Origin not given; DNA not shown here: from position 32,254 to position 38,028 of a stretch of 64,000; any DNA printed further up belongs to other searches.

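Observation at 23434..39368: Six-gene SNF2 / HEPN-like / N6A-methyltransferase / RHH / exonuclease-DinG-RecQ / HARE-HTH operon: candidate unclassified methylation-coupled defence system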

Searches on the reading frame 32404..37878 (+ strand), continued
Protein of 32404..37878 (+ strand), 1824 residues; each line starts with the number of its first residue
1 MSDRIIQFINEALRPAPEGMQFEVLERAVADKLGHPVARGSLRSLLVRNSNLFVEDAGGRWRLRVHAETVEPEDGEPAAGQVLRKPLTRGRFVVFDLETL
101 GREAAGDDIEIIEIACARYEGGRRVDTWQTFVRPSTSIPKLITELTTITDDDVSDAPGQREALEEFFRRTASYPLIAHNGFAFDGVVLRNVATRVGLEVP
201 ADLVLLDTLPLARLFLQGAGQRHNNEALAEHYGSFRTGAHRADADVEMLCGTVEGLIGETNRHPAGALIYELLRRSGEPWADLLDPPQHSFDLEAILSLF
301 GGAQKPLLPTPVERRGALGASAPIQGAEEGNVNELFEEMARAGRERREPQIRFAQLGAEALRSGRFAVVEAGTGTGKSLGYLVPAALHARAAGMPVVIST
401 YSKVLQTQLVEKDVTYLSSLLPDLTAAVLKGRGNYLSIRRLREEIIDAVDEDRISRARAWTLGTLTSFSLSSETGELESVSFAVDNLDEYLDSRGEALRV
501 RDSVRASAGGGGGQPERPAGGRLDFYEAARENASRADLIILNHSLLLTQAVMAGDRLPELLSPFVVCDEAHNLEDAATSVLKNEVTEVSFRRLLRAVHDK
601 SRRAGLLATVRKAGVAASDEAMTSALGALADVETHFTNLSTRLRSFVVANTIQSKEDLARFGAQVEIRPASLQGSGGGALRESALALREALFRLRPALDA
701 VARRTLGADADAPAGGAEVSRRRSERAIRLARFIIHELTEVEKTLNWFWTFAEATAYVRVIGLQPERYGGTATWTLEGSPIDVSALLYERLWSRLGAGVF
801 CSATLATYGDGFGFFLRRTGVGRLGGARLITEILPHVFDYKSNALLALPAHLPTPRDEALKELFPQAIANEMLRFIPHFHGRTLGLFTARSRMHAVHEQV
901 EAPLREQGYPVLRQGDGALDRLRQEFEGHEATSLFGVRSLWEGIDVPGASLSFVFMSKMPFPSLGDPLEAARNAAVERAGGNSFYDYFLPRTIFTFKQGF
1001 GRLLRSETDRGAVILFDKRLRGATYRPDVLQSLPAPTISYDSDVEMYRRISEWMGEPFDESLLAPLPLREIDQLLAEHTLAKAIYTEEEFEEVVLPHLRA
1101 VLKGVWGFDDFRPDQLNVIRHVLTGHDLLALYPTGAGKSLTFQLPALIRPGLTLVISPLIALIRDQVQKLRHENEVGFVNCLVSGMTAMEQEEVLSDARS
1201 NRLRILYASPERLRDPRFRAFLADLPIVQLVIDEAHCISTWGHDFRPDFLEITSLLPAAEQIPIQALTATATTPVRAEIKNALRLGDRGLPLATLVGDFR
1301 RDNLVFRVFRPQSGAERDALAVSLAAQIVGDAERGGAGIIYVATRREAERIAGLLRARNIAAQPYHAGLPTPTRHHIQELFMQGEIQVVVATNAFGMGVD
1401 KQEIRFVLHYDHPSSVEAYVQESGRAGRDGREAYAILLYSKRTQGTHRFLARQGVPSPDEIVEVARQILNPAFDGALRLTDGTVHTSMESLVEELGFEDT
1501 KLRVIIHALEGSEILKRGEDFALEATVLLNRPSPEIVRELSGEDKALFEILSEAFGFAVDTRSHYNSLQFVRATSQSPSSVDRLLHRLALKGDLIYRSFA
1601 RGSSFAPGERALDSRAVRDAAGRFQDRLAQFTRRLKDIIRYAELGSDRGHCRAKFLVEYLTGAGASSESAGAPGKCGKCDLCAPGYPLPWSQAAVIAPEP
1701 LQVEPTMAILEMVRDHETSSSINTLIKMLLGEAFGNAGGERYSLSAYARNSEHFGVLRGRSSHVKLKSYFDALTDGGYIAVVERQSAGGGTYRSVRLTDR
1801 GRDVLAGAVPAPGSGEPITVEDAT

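Call 89: get_annotated_region(hit=H1, flank=12000)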
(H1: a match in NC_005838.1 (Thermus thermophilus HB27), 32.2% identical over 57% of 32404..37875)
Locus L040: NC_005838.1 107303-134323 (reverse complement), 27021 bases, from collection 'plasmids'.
description: Thermus thermophilus HB27 plasmid pTT27, complete sequence
organism: Thermus thermophilus HB27 (NCBI taxid 262724)
taxonomy: Bacteria; Deinococcota; Deinococci; Thermales; Thermaceae; Thermus; Thermus thermophilus; Thermus thermophilus HB27
host: -; source: -; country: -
typing (MOB-suite, as given by PLSDB): non-mobilizable; replicon rep_cluster_1121
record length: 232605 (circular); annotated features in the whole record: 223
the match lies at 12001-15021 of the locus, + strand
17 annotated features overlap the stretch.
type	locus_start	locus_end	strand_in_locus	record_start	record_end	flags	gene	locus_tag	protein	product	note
CDS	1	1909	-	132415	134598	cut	-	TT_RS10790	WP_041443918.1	CRISPR-associated helicase/endonuclease Cas3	-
CDS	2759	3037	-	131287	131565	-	-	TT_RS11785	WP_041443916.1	hypothetical protein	-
CDS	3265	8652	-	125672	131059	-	-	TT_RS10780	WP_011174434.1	hypothetical protein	-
CDS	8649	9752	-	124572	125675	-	-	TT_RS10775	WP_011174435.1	SdrD B-like domain-containing protein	-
CDS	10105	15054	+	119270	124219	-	-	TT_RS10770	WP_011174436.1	RecQ family ATP-dependent DNA helicase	GO:0006310 - DNA recombination [Evidence IEA]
CDS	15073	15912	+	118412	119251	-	-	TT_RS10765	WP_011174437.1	hypothetical protein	-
CDS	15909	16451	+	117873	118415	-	-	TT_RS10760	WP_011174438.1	hypothetical protein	-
CDS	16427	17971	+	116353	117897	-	-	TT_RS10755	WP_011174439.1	transcription antiterminator BglG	-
CDS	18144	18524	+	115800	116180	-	-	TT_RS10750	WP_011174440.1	DNA topoisomerase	GO:0006265 - DNA topological change [Evidence IEA]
CDS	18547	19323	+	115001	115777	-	-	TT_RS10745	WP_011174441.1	CPBP family intramembrane glutamic endopeptidase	GO:0071586 - CAAX-box protein processing [Evidence IEA]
CDS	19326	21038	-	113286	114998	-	-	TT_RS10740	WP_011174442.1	aldehyde ferredoxin oxidoreductase C-terminal domain-containing protein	-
CDS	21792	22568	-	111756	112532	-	cmr6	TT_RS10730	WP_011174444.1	type III-B CRISPR module RAMP protein Cmr6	GO:0043571 - maintenance of CRISPR repeat elements [Evidence IEA]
CDS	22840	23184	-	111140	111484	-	cmr5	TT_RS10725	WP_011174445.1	type III-B CRISPR module-associated protein Cmr5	GO:0043571 - maintenance of CRISPR repeat elements [Evidence IEA]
CDS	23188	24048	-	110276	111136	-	cmr4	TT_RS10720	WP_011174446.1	type III-B CRISPR module RAMP protein Cmr4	GO:0043571 - maintenance of CRISPR repeat elements [Evidence IEA]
CDS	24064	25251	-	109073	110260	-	cmr1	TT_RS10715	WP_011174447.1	type III-B CRISPR module RAMP protein Cmr1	GO:0043571 - maintenance of CRISPR repeat elements [Evidence IEA]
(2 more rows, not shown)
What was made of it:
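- Closest known: Three-domain DnaQ-DinG-RecQ fusion of Thermus thermophilus HB27 pTT27. Same: It lies between CRISPR-Cas modules (call 89).
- A protein 5 homologue sits between Cas3 and Cmr genes on Thermus pTT27 (call 89).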
